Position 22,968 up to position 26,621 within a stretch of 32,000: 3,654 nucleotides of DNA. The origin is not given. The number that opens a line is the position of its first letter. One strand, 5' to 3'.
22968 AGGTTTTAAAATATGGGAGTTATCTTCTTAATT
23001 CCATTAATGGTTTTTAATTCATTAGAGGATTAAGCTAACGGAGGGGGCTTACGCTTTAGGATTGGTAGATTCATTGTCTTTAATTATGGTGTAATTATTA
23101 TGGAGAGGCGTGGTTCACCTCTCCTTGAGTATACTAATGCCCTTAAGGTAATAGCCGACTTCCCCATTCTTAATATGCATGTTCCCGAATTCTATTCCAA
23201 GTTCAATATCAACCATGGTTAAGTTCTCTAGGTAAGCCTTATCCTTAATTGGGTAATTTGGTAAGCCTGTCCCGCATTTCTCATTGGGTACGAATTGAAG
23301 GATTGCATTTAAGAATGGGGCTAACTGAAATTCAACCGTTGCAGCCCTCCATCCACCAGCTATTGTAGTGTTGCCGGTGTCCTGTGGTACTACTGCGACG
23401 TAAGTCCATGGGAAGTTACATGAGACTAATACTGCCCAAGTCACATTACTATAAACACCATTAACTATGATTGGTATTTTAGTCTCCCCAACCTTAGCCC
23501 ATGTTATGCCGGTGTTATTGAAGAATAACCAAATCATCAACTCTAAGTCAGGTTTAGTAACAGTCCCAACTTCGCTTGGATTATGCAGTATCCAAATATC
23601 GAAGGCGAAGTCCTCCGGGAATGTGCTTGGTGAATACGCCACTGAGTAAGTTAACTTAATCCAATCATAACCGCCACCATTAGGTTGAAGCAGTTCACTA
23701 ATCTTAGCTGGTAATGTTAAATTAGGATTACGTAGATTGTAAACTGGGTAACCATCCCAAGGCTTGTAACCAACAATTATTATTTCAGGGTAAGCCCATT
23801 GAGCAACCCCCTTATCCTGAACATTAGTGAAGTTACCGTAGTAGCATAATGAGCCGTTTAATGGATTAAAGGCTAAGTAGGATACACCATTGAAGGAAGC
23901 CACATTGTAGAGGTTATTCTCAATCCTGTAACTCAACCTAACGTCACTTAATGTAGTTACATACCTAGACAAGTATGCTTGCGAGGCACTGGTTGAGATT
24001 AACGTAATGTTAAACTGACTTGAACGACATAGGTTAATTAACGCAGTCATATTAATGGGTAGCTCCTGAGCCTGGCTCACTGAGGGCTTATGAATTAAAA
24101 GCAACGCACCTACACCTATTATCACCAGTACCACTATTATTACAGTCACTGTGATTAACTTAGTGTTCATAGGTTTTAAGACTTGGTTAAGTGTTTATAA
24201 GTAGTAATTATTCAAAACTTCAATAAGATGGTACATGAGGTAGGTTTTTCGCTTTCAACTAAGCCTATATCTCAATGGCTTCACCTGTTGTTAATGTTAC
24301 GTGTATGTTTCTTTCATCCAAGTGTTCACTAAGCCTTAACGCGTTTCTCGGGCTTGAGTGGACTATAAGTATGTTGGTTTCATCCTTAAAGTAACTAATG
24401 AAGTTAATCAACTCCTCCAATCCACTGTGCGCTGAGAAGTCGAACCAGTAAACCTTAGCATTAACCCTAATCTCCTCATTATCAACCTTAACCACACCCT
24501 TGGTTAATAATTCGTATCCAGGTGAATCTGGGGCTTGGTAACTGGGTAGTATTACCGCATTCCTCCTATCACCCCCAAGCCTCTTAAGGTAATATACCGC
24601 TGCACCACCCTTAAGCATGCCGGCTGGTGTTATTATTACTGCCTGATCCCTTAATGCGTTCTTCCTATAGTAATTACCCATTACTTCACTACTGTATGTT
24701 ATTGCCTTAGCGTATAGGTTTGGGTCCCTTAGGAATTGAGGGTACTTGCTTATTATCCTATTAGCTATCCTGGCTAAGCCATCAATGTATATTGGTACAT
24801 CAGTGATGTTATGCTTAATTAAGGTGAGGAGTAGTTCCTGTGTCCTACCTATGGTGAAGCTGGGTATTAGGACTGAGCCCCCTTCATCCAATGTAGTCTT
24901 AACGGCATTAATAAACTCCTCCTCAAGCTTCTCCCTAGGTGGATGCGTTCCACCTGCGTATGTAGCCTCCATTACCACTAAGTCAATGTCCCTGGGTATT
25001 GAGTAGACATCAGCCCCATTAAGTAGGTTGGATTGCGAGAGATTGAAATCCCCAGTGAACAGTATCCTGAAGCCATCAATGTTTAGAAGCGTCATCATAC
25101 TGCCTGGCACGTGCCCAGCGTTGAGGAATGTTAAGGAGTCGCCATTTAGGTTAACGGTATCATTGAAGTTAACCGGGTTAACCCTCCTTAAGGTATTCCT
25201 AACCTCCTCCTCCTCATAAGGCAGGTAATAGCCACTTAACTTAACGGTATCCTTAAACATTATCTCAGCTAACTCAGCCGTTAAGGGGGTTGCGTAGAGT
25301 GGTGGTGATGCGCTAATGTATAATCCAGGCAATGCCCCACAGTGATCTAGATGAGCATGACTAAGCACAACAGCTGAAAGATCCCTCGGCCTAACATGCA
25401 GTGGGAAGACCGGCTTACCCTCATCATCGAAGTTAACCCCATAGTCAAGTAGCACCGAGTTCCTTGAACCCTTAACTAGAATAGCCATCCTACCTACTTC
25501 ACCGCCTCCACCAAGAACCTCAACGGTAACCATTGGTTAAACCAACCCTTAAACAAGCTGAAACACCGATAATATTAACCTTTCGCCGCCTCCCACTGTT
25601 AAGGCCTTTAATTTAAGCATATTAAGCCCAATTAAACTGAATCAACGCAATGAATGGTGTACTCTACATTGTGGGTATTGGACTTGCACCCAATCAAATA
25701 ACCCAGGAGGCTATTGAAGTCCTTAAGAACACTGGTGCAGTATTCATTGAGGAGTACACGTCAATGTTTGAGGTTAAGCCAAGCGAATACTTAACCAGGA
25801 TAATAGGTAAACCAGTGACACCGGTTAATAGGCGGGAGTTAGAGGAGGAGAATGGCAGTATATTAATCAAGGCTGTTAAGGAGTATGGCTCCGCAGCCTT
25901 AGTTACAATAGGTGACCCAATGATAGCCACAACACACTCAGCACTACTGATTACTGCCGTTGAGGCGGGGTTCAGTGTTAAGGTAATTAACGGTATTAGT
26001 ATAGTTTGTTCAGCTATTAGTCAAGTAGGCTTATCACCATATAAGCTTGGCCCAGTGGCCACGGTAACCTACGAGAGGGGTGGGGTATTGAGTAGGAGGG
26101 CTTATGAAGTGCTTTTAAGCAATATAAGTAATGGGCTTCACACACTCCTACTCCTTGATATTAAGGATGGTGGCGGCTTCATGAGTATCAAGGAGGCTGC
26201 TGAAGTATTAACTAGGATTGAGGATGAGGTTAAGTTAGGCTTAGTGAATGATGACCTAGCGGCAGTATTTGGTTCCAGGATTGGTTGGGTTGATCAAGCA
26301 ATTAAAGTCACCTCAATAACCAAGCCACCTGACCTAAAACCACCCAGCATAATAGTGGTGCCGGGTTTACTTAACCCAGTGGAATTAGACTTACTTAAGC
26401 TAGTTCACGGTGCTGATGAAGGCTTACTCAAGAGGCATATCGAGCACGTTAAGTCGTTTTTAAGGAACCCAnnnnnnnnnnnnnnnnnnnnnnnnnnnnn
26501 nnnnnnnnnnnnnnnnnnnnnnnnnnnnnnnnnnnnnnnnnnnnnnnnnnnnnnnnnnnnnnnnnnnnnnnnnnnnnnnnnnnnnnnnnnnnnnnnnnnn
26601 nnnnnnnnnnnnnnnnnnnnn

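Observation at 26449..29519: McrB-type GTPase with an unassigned N-terminal domain plus a McrC-like nuclease: candidate archaeal modification-dependent restriction/defence module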

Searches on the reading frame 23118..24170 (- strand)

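Call 57: search_protein_families(library=pfam, proteins=[window:23118-24170:-], max_evalue=0.00001)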
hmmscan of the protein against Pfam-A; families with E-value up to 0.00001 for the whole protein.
window:23118-24170:- (351 aa): 1 family
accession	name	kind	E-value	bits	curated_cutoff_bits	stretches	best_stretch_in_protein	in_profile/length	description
PF01670.23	Glyco_hydro_12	-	2.5e-07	31.5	27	1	81-265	3-152/207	Glycosyl hydrolase family 12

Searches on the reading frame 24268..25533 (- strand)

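Call 57: search_protein_families(library=pfam, proteins=[window:24268-25533:-], max_evalue=0.00001)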
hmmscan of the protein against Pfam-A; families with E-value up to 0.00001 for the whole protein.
window:24268-25533:- (422 aa): 5 families
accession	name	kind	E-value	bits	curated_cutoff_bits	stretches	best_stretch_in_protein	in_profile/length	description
PF10996.14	Beta-Casp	-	5.3e-16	59.7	27.7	1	231-342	1-120/120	Beta-Casp domain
PF07521.17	RMMBL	-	1.3e-14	54.4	21.6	1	354-412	1-60/63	Zn-dependent metallo-hydrolase RNA specificity domain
PF00753.33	Lactamase_B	-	4.2e-13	50.1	22.7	1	14-192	5-162/196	Metallo-beta-lactamase superfamily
PF16661.11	Lactamase_B_6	-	3.4e-11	43.3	27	1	26-178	8-177/193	Metallo-beta-lactamase superfamily domain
PF12706.13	Lactamase_B_2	-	2.2e-07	31.1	27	1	27-180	3-163/200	Beta-lactamase superfamily domain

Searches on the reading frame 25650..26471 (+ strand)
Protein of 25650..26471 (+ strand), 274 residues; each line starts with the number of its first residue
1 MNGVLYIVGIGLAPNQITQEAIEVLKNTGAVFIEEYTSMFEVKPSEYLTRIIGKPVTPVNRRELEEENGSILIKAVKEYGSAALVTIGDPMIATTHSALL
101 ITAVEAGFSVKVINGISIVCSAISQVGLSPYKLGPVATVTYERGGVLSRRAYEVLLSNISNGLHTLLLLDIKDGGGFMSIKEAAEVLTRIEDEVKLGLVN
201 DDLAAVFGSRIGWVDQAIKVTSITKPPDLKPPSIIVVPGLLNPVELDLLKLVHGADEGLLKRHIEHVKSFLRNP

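Call 57: search_protein_families(library=pfam, proteins=[window:25650-26471:+], max_evalue=0.00001)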
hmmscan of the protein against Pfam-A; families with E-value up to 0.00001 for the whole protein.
window:25650-26471:+ (274 aa): 1 family
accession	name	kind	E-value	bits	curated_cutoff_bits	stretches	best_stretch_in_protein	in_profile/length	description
PF00590.25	TP_methylase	-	4.9e-28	99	27.8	1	5-224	2-209/212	Tetrapyrrole (Corrin/Porphyrin) Methylases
